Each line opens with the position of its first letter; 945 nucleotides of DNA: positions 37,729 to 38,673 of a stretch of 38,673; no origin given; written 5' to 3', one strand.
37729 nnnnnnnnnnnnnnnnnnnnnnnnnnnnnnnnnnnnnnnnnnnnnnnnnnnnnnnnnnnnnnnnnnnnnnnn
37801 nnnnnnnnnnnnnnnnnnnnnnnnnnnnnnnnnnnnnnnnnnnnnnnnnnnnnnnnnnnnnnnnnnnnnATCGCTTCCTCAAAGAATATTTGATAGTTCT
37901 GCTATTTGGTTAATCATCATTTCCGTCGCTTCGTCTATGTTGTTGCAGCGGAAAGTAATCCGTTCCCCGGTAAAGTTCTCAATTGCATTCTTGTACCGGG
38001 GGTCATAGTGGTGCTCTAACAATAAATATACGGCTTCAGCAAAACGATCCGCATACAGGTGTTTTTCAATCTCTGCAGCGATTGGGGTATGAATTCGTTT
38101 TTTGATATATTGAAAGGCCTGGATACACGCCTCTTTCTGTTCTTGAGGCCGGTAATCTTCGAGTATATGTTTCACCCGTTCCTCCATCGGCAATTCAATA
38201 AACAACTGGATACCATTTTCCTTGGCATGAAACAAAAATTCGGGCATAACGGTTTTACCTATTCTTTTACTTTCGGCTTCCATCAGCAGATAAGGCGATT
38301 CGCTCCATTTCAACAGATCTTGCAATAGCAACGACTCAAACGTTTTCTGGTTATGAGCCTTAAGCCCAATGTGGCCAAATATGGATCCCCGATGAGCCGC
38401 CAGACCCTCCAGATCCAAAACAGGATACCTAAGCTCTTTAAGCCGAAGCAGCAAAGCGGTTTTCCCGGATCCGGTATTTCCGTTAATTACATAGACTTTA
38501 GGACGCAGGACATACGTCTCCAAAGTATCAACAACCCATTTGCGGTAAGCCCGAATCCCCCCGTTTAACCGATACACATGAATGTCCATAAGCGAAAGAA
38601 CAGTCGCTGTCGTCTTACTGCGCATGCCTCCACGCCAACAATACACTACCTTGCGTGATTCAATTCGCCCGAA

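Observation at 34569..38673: selU-linked operon of three atypical proteins: Cys-less TusA-diiron fusion, ACAD-fold protein lacking the catalytic Glu, and a signal-less PhnD-like binder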

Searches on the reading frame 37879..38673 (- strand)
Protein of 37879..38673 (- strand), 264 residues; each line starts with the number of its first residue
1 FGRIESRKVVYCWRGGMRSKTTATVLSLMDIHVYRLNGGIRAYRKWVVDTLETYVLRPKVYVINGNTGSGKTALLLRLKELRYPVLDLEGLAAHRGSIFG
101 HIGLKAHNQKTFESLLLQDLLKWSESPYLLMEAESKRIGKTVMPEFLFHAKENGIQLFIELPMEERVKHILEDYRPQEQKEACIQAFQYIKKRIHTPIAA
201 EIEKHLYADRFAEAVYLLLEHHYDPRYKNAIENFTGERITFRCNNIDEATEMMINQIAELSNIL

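Call 3: search_protein_families(library=pfam, proteins=[window:37879-38673:-], max_evalue=0.1)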
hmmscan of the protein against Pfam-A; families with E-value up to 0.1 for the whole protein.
window:37879-38673:- (264 aa): 7 families
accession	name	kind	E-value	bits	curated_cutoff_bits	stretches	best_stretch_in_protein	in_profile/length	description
PF25199.1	nSTAND_NTPase5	-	0.012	15.9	34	1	56-78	39-61/145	Novel STAND NTPase 5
PF13476.12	AAA_23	-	0.015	16.4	27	1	39-75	6-36/201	AAA domain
PF13401.12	AAA_22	-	0.016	16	27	0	59-94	6-33/130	AAA domain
PF06414.18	Zeta_toxin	-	0.021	14.7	22.3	1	56-79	14-37/199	Zeta toxin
PF00581.25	Rhodanese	-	0.024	15.5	22.2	1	8-44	64-100/102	Rhodanese-like domain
PF01637.24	ATPase_2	-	0.026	14.7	33.2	0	52-80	12-42/225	ATPase domain predominantly from Archaea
PF13191.12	AAA_16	-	0.046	14.7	32.6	0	57-84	23-51/167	AAA ATPase domain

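Call 4: search_protein_families(library=ncbifam, proteins=[window:37879-38673:-], max_evalue=0.1)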
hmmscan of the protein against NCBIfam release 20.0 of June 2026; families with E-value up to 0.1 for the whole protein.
window:37879-38673:- (264 aa): 11 families
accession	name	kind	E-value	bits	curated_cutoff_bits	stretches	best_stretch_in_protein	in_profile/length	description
NF008750.0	PRK11784.1-2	equivalog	1.2e-73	248.3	241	1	7-256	89-337/346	tRNA 2-selenouridine(34) synthase MnmH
TIGR03167.1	tRNA_sel_U_synt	equivalog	4e-68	230.1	219.75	1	8-233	77-304/311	tRNA 2-selenouridine(34) synthase MnmH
NF008752.0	PRK11784.1-4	equivalog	7.4e-58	196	266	1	7-237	92-324/357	tRNA 2-selenouridine(34) synthase MnmH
NF008751.0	PRK11784.1-3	equivalog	4.5e-42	144.5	361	1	7-212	92-299/367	tRNA 2-selenouridine(34) synthase MnmH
NF008749.0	PRK11784.1-1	equivalog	2.1e-28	99.5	548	1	9-180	94-263/364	tRNA 2-selenouridine(34) synthase MnmH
TIGR04569.1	arch_SelU_Cterm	equivalog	3.2e-21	76.2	180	1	61-246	4-198/217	selenouridine synthase SelU-like subunit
TIGR04568.1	arch_SelU_Nterm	equivalog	4.8e-08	33.1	200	1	8-44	177-213/215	selenouridine synthase SelU-like subunit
NF047389.1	ATPase_Sll1717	subfamily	0.004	16.3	75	1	56-82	27-55/454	P-loop ATPase, Sll1717 family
NF010166.0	PRK13646.1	equivalog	0.046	13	458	0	42-84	17-59/286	energy-coupling factor transporter ATPase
TIGR01560.2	put_DNA_pack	equivalog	0.087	12.9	24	0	185-232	25-72/89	head-tail connector protein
NF011325.0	PRK14738.1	equivalog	0.097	11.9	263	0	56-84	11-39/206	guanylate kinase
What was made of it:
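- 37879..38673 (-): 3' part of selU/mnmH (tRNA 2-selenouridine synthase), 264 codons. The N-terminus lies beyond the contig end. It is a neighbour in this contig only and is not part of the conserved cassette. NCBIfam NF008750 scores 248.3 bits (cutoff 241) and TIGR03167 230 bits (call 4).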
